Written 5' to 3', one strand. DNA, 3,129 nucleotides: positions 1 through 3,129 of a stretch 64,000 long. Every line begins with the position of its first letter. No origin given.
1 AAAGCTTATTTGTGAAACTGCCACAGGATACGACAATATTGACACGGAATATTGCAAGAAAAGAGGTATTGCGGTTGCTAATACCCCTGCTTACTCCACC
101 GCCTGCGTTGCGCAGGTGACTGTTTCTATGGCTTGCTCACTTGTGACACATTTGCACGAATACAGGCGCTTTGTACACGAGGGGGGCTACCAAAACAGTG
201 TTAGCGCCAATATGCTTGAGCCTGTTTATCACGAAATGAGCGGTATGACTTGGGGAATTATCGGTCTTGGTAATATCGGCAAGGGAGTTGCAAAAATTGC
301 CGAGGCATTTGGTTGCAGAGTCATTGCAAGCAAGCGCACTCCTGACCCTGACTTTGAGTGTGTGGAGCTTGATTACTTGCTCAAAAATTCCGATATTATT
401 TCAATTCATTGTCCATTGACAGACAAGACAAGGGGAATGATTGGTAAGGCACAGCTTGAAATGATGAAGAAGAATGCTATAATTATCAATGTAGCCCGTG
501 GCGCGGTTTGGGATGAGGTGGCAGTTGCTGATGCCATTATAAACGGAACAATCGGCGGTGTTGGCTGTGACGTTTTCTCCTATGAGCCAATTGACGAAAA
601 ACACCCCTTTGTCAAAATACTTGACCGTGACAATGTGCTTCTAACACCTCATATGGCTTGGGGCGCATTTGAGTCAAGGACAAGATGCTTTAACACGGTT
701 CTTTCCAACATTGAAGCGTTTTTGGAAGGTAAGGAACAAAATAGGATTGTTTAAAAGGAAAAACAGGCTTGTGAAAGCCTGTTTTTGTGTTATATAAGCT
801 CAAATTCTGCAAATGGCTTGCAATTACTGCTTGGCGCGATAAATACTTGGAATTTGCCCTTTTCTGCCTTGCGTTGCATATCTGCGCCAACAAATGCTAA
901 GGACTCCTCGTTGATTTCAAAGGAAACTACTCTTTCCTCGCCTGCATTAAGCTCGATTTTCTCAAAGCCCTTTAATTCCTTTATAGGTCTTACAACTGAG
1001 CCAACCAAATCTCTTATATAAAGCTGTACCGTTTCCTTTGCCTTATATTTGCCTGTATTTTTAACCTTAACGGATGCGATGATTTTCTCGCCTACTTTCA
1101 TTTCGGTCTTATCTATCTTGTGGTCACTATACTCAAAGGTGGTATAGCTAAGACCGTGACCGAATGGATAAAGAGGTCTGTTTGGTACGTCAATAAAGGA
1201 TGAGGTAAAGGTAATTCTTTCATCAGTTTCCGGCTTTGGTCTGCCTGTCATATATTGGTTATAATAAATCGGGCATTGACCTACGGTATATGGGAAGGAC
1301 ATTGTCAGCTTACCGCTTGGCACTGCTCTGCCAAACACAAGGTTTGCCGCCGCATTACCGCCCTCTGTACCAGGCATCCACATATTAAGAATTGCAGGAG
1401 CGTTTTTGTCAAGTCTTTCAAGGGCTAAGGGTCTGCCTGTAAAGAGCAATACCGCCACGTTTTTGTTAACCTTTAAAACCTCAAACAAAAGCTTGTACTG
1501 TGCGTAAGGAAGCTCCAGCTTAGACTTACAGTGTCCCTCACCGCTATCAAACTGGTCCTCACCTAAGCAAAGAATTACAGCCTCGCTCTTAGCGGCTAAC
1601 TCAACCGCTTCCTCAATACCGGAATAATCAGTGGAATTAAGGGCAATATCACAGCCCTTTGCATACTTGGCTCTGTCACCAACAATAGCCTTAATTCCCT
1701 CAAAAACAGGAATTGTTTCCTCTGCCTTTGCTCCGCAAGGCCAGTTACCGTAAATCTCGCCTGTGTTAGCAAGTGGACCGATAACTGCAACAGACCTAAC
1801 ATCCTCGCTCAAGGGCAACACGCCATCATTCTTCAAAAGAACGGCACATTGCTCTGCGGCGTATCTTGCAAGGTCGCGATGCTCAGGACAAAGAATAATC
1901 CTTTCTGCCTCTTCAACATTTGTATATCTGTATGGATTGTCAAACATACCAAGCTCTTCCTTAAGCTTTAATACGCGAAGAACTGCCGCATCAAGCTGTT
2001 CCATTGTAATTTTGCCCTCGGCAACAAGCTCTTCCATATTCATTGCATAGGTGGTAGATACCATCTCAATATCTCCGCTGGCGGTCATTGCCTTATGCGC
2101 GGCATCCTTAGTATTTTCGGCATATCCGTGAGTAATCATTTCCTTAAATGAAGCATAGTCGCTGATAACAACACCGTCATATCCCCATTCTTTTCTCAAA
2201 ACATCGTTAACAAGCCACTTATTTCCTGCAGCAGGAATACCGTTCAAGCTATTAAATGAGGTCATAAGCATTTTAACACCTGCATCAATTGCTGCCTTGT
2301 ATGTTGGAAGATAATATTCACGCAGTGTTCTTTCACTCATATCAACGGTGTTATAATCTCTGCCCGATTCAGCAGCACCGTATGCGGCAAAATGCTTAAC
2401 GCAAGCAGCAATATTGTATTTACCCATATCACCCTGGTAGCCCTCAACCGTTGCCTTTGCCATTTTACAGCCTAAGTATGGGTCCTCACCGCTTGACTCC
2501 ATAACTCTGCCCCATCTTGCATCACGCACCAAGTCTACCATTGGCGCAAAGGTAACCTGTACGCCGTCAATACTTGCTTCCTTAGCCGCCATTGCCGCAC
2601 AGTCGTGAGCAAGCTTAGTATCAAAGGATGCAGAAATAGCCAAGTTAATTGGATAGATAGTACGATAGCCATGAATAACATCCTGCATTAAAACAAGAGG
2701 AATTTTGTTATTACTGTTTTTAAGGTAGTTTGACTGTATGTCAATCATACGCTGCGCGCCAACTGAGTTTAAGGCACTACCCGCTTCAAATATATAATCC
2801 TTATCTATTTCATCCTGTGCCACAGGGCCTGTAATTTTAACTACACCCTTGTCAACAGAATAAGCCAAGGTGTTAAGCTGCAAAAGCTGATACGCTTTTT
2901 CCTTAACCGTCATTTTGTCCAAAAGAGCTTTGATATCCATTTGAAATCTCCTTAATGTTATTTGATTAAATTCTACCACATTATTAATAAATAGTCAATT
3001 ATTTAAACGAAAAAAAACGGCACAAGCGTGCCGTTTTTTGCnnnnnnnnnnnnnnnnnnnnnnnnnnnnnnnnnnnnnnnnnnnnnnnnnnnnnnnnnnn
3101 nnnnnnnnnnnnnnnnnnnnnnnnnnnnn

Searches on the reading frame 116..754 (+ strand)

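Call 67: search_protein_families(library=pfam, proteins=[window:116-754:+], max_evalue=0.00001)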
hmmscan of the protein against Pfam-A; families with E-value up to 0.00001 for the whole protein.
window:116-754:+ (212 aa): 1 family
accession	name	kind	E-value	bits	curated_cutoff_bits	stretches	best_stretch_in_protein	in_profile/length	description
PF02826.25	2-Hacid_dh_C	-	6.5e-55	185.7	25.1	1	4-181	2-178/178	D-isomer specific 2-hydroxyacid dehydrogenase, NAD binding domain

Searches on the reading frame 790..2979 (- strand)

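Call 67: search_protein_families(library=pfam, proteins=[window:790-2979:-], max_evalue=0.00001)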
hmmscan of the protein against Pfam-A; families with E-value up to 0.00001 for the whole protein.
window:790-2979:- (729 aa): 3 families
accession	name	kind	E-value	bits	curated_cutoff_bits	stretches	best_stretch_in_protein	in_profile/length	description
PF00933.27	Glyco_hydro_3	-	1.9e-68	231.7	27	1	25-339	2-316/316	Glycosyl hydrolase family 3 N terminal domain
PF01915.27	Glyco_hydro_3_C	-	3.2e-49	168.1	31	1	380-612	2-200/200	Glycosyl hydrolase family 3 C-terminal domain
PF14310.12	Fn3-like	-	1e-22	80.5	25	1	649-718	1-71/71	Fibronectin type III-like domain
